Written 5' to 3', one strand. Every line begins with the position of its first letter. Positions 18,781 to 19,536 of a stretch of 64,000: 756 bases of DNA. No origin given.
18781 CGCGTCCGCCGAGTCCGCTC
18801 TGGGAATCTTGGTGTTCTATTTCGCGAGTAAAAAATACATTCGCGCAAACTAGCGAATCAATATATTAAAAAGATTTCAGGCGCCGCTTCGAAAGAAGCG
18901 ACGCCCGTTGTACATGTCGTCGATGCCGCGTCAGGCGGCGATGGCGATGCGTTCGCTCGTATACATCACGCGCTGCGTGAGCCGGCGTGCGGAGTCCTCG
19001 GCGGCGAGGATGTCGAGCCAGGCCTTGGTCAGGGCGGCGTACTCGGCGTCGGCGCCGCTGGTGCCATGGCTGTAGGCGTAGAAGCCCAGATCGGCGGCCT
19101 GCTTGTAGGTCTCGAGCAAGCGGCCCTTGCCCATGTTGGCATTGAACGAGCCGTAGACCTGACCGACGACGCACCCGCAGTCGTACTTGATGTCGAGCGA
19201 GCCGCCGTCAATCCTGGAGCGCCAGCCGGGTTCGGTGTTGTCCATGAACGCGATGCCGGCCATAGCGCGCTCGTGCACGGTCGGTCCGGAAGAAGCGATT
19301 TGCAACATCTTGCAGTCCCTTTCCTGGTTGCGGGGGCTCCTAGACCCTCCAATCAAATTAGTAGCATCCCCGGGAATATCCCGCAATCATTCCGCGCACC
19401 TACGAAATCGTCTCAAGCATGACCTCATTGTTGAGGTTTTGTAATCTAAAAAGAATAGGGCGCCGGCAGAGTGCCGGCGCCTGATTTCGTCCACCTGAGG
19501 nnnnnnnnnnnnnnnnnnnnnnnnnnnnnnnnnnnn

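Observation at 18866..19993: High-GC two-gene island at the pilB 3' end, flanked by a 38-bp duplication of the pilB terminus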

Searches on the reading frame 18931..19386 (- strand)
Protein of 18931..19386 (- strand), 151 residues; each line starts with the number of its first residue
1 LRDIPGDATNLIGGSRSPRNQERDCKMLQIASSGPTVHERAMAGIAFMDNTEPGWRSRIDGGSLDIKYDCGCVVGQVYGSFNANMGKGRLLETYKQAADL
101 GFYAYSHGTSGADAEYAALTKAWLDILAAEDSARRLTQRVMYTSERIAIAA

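Call 7: search_protein_families(library=pfam, proteins=[window:18931-19386:-], max_evalue=1)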
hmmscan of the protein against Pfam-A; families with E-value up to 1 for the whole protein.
window:18931-19386:- (151 aa): 0 families

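Call 8: search_protein_families(library=phrogs, proteins=[window:18931-19311:-], max_evalue=1)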
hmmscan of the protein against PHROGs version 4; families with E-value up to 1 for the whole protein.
window:18931-19311:- (126 aa): 0 families

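Call 9: search_protein_families(library=padloc, proteins=[window:18931-19311:-], max_evalue=1)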
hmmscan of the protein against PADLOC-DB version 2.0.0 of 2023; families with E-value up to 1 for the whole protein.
window:18931-19311:- (126 aa): 0 families

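Call 10: search_protein_families(library=ncbifam, proteins=[window:18931-19311:-], max_evalue=1)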
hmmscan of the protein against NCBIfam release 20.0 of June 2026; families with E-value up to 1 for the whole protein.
window:18931-19311:- (126 aa): 0 families

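Call 16: find_homologous_proteins(query=window:18931-19311:-, max_evalue=0.01)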
Query window:18931-19311:- (126 aa): 8 proteins with E <= 0.01 among 19 candidates.
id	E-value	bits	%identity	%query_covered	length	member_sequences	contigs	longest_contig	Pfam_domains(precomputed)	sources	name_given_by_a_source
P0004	8.6e-67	241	100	87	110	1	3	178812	-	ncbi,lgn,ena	-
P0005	1.5e-57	211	87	87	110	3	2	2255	-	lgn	-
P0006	4.4e-44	168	69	87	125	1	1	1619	-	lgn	-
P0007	8.3e-44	167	60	99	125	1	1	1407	-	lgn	-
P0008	1.1e-43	166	67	90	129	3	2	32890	-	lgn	-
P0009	2.7e-43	165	64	94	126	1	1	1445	-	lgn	-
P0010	2.0e-42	162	60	93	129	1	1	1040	-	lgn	-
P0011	2.7e-29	120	51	97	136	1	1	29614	-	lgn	-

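Call 18: find_encoding_contigs(protein=P0008, flank=8000, max_places=4)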
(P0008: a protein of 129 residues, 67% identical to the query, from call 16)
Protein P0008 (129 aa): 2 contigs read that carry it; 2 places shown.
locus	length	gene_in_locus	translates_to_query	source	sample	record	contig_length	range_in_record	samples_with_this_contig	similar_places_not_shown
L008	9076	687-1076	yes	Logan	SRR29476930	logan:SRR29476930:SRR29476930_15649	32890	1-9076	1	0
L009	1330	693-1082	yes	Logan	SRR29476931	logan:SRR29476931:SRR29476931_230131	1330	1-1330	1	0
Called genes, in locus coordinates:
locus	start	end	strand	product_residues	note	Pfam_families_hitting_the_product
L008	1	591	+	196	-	?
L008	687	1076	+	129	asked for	-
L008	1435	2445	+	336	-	PF05496:RuvB_N, PF06068:TIP49 (faint), PF01078:Mg_chelatase (faint), PF13191:AAA_16 (faint), PF07728:AAA_5, PF00004:AAA, PF17864:AAA_lid_4, PF05491:WHD_RuvB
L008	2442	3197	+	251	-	-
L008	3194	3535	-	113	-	PF21784:Bflower (faint)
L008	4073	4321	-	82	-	-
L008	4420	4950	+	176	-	PF20772:TACO1_YebC_N, PF01709:Transcrip_reg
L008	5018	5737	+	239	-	PF13328:HD_4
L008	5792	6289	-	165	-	PF01988:VIT1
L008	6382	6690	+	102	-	-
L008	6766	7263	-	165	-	-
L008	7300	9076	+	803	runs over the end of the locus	PF00912:Transgly, PF00905:Transpeptidase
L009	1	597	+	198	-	?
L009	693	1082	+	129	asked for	-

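Call 19: find_encoding_contigs(protein=P0011, flank=8000, max_places=4)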
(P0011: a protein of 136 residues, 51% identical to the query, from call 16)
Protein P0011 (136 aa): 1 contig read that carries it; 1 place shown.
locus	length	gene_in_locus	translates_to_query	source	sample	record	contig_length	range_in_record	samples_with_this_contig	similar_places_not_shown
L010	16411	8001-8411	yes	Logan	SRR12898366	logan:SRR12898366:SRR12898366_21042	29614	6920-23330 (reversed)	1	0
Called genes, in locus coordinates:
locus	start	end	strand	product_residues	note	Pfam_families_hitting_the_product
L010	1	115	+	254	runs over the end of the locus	PF02673:BacA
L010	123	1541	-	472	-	-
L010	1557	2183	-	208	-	-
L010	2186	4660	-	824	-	PF02739:5_3_exonuc_N, PF01367:5_3_exonuc, PF00476:DNA_pol_A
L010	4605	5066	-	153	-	PF02367:TsaE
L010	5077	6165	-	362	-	-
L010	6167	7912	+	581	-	PF05157:MshEN, PF00437:T2SSE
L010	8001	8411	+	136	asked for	-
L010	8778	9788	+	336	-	PF05496:RuvB_N, PF06068:TIP49 (faint), PF13191:AAA_16 (faint), PF07728:AAA_5, PF00004:AAA, PF17864:AAA_lid_4, PF05491:WHD_RuvB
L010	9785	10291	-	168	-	-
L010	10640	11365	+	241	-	PF20772:TACO1_YebC_N, PF01709:Transcrip_reg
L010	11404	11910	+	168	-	PF02075:RuvC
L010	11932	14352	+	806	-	PF00912:Transgly, PF00905:Transpeptidase, PF17957:Big_7 (faint)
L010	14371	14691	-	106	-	-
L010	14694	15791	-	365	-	PF00712:DNA_pol3_beta, PF02767:DNA_pol3_beta_2, PF02768:DNA_pol3_beta_3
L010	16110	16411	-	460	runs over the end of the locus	PF00004:AAA (faint), PF00910:RNA_helicase (faint), PF11638:DnaA_N, PF00308:Bac_DnaA, PF01695:IstB_IS21, PF01637:ATPase_2 (faint), PF13173:AAA_14 (weak), PF08299:Bac_DnaA_C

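Call 20: find_encoding_contigs(protein=P0005, flank=8000, max_places=4)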
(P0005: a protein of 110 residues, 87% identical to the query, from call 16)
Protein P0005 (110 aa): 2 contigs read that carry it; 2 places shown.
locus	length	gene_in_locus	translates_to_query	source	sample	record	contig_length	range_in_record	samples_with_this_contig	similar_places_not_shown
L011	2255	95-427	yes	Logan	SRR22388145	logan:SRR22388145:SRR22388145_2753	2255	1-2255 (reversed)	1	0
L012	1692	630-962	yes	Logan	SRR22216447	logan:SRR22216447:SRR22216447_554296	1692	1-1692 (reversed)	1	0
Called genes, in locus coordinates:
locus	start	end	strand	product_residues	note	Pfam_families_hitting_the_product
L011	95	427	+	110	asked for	-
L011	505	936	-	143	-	-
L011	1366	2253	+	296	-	?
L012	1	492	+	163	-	?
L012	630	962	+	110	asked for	-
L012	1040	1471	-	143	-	-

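Call 42: predict_structure(alignment_id=A2)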
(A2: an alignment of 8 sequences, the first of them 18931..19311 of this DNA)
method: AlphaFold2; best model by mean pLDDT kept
length: 126 residues; sequences in the alignment: 8
mean_pLDDT: 84.0   pTM: 0.74
mean pLDDT of the five models: 84.0, 79.6, 77.7, 68.9, 67.2
residues with pLDDT >= 90: 65; 70-90: 40; 50-70: 15; < 50: 6
segments of 3 or more residues with pLDDT < 50: 1-6
pLDDT, mean of each block of 10 residues (from residue 1): 49 93 94 92 89 92 91 84 74 93 90 79 63
secondary structure, 60 per line:
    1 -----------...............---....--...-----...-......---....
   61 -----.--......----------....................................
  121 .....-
elements in order: H12-26 H30-33 H48-53 H69-74 H85-125

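Call 49: fold_search(model_id=the predicted structure, library=viral)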
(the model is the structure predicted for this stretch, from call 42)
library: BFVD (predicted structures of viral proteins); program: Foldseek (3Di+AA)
matches with E <= 10: 25; with E <= 0.001: 0
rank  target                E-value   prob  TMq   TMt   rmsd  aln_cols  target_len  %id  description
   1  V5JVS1                3.1e+00  0.12  0.38  0.38   7.0       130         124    9  Uncharacterized protein [Pseudomonas phage CHA_P1]
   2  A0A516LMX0            3.3e+00  0.06  0.26  0.29  10.3       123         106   13  (no name in the UniProt tables at hand)
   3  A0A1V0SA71            3.7e+00  0.06  0.27  0.08  16.0       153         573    9  Uncharacterized protein [Catovirus CTV1]
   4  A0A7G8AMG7            3.9e+00  0.08  0.32  0.26   8.5       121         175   11  (no name in the UniProt tables at hand)
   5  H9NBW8                4.6e+00  0.06  0.28  0.11  12.5       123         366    9  (no name in the UniProt tables at hand)
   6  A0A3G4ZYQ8            4.9e+00  0.11  0.35  0.07   7.3       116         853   16  AAA family ATPase [Gaeavirus sp.]
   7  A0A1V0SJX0            5.5e+00  0.08  0.36  0.33   6.5       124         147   14  Uncharacterized protein [Klosneuvirus KNV1]
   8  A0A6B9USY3            5.8e+00  0.03  0.19  0.14   9.3        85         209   14  (no name in the UniProt tables at hand)
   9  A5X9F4                5.8e+00  0.02  0.24  0.17  14.6       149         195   15  Uncharacterized protein [Aeromonas phage phiO18P]
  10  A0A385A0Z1            6.2e+00  0.04  0.23  0.09  11.2       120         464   10  (no name in the UniProt tables at hand)
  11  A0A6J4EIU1            6.2e+00  0.03  0.20  0.17  13.0       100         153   12  (no name in the UniProt tables at hand)
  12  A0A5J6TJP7            6.6e+00  0.02  0.18  0.15  13.3        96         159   14  Uncharacterized protein [Gordonia phage Gibbin]
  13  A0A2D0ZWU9            6.6e+00  0.02  0.19  0.18  11.0        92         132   16  Uncharacterized protein [Rhodococcus phage Trina]
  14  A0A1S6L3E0            6.9e+00  0.06  0.35  0.16  10.5       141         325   11  Uncharacterized protein [Erwinia phage vB_EamM_Yoloswag]
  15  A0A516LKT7            6.9e+00  0.04  0.28  0.30   9.9       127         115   13  (no name in the UniProt tables at hand)
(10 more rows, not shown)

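Call 50: fold_search(model_id=the predicted structure, library=pdb)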
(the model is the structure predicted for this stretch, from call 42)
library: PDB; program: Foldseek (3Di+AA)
matches with E <= 10: 3; with E <= 0.001: 0
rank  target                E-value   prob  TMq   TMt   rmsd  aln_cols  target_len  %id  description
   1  5wd9                  5.6e+00  0.08  0.28  0.38  10.6       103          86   11  Crystal structure of Legionella pneumophila effector lpg2328 (released 2017-11-29)
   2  3eab_A                7.5e+00  0.06  0.28  0.38  10.1       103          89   13  Crystal structure of Spastin MIT in complex with ESCRT III (released 2008-11-11)
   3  7qbg_C                9.4e+00  0.02  0.21  0.09  14.1       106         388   20  TC:CD320 in complex with nanobody TC-Nb4 (released 2022-03-16)

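Call 55: find_related_loci(query=A2, collection=viral_contigs, flank=5000)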
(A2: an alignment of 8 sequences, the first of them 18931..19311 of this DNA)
Query A2 (126 aa) in viral_contigs; peptide patterns used: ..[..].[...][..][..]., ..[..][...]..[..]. (x = any residue, [..] = any of these).
25 stretches matched a pattern, but none encodes a relative of the query by tblastn (E <= 1e-3).

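Call 57: search_dna_similar(query=window:18931-19308:-, collection=phages, mode=protein, max_evalue=0.01)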
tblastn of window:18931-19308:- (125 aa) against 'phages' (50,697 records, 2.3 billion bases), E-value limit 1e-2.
Records with a match: 12; places in all: 13; records where one place covers at least 80% of the query: 0.
Best place of each record, by identity: <60% 12.
By first word of the organism name: Streptomyces 11; uncultured 1.
By host as written in the record: Streptomyces griseus ATCC 10137 10; Streptomyces viridochromogenes DSM40736 1; - 1.
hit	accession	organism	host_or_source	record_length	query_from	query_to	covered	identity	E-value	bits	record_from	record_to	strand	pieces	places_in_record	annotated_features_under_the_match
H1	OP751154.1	Streptomyces phage Stella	Streptomyces viridochromogenes DSM40736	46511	14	101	70%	41.6%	1e-8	57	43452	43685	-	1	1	85: hypothetical protein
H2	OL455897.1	Streptomyces phage Treat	Streptomyces griseus ATCC 10137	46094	18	106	71%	33.0%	6e-5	47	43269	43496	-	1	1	84: hypothetical protein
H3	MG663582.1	Streptomyces phage HaugeAnator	Streptomyces griseus ATCC 10137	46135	18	106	71%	33.0%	9e-5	46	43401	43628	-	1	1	hypothetical protein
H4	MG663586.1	Streptomyces phage ZooBear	Streptomyces griseus ATCC 10137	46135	18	106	71%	33.0%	9e-5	46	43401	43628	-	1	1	hypothetical protein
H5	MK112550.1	Streptomyces phage Olicious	Streptomyces griseus ATCC 10137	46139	18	106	71%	33.0%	1e-4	45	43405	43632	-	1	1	84: hypothetical protein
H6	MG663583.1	Streptomyces phage Percastrophe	Streptomyces griseus ATCC 10137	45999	18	106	71%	30.8%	5e-5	47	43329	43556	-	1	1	hypothetical protein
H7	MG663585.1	Streptomyces phage ToriToki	Streptomyces griseus ATCC 10137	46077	18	106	71%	30.8%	2e-4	45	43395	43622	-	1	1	hypothetical protein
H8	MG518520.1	Streptomyces phage Immanuel3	Streptomyces griseus ATCC 10137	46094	18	106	71%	30.8%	2e-4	45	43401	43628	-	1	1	hypothetical protein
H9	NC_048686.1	Streptomyces phage Immanuel3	Streptomyces griseus ATCC 10137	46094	18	106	71%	30.8%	2e-4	45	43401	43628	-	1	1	hypothetical protein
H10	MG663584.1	Streptomyces phage Romero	Streptomyces griseus ATCC 10137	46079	18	106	71%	30.8%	2e-4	45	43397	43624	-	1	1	hypothetical protein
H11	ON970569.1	Streptomyces phage JPandJE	Streptomyces griseus ATCC 10137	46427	18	106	71%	29.7%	2e-4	45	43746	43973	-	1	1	83: hypothetical protein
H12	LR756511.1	uncultured phage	metagenomic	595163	14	97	67%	25.7%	6e-3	40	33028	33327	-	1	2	record has no annotation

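Call 58: get_annotated_region(hit=H1, flank=3000)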
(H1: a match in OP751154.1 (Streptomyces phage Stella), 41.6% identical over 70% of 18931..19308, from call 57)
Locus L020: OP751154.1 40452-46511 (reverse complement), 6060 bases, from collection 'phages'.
description: Streptomyces phage Stella, complete genome.
organism: Streptomyces phage Stella (NCBI taxid 2999018)
taxonomy: Viruses; Duplodnaviria; Heunggongvirae; Uroviricota; Caudoviricetes; Beephvirinae; Flowerpowervirus
host: Streptomyces viridochromogenes DSM40736; source: soil; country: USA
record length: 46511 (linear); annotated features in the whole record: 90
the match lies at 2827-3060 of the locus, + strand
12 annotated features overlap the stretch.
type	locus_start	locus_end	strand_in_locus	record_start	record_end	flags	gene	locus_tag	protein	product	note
CDS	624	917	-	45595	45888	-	90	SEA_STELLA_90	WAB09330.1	hypothetical protein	-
CDS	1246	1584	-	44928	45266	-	89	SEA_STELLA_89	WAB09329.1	hypothetical protein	-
CDS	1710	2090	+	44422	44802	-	88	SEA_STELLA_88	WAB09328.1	hypothetical protein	-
CDS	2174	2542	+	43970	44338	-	87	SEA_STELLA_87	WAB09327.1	hypothetical protein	-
CDS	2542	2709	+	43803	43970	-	86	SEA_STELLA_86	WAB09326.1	hypothetical protein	-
CDS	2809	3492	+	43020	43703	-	85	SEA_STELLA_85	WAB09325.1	hypothetical protein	-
CDS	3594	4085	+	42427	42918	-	84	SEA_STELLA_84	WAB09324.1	hypothetical protein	-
CDS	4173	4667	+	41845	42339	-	83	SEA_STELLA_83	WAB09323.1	hypothetical protein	-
CDS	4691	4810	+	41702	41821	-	82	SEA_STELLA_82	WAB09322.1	hypothetical protein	-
CDS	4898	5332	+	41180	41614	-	81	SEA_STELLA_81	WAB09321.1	hypothetical protein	-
CDS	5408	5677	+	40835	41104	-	80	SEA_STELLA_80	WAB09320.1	helix-turn-helix DNA binding domain protein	helix-turn-helix DNA binding domain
CDS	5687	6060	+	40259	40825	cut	79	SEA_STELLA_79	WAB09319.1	ArdA-like antirestriction protein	antirestriction protein, ArdA-like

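Call 59: get_annotated_region(hit=H2, flank=1500)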
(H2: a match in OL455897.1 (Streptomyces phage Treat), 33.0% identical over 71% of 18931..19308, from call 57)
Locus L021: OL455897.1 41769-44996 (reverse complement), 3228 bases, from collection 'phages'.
description: Streptomyces phage Treat, complete genome.
organism: Streptomyces phage Treat (NCBI taxid 2910767)
taxonomy: Viruses; Duplodnaviria; Heunggongvirae; Uroviricota; Caudoviricetes; Beephvirinae; Immanueltrevirus; Immanueltrevirus immanuel3
host: Streptomyces griseus ATCC 10137; source: soil; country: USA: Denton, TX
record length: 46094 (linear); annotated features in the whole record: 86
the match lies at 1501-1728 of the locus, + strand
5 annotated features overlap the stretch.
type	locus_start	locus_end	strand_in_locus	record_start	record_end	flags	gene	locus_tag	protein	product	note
CDS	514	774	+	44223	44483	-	86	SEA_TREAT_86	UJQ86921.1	hypothetical protein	-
CDS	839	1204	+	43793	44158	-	85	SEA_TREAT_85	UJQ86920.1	hypothetical protein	-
CDS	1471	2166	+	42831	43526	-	84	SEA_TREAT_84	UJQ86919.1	hypothetical protein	-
CDS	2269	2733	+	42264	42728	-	83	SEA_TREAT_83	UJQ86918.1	hypothetical protein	-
CDS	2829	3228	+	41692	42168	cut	82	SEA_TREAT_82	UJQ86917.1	hypothetical protein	-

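Call 60: search_protein_families(library=pfam, proteins=[L020:2809-3492:+, L021:1471-2166:+], max_evalue=1)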
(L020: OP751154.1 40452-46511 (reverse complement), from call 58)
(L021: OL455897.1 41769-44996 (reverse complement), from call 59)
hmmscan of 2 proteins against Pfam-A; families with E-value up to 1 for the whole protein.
L020:2809-3492:+ (227 aa): 1 family
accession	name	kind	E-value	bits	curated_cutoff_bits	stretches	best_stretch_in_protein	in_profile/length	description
PF13973.12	DUF4222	-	0.066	13.2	27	1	91-110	3-22/53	Domain of unknown function (DUF4222)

L021:1471-2166:+ (231 aa): 1 family
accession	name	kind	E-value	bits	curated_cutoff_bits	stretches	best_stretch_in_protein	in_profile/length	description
PF13973.12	DUF4222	-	0.00068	19.6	27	1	87-112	2-27/53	Domain of unknown function (DUF4222)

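Call 61: search_protein_families(library=phrogs, proteins=[L020:2809-3492:+, L021:1471-2166:+], max_evalue=0.1)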
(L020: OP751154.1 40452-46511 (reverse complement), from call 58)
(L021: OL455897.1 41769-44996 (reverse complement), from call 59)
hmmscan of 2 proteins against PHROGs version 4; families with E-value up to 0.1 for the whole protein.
L020:2809-3492:+ (227 aa): 1 family
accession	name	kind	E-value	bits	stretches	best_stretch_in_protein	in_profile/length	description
phrog_5368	-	unknown function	9.4e-28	98.1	1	79-225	1-149/152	-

L021:1471-2166:+ (231 aa): 2 families
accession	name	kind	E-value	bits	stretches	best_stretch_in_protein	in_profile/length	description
phrog_5368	-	unknown function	5.2e-47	160.6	1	76-225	1-151/152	-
phrog_285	-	unknown function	0.00033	21.7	1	86-112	3-29/83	-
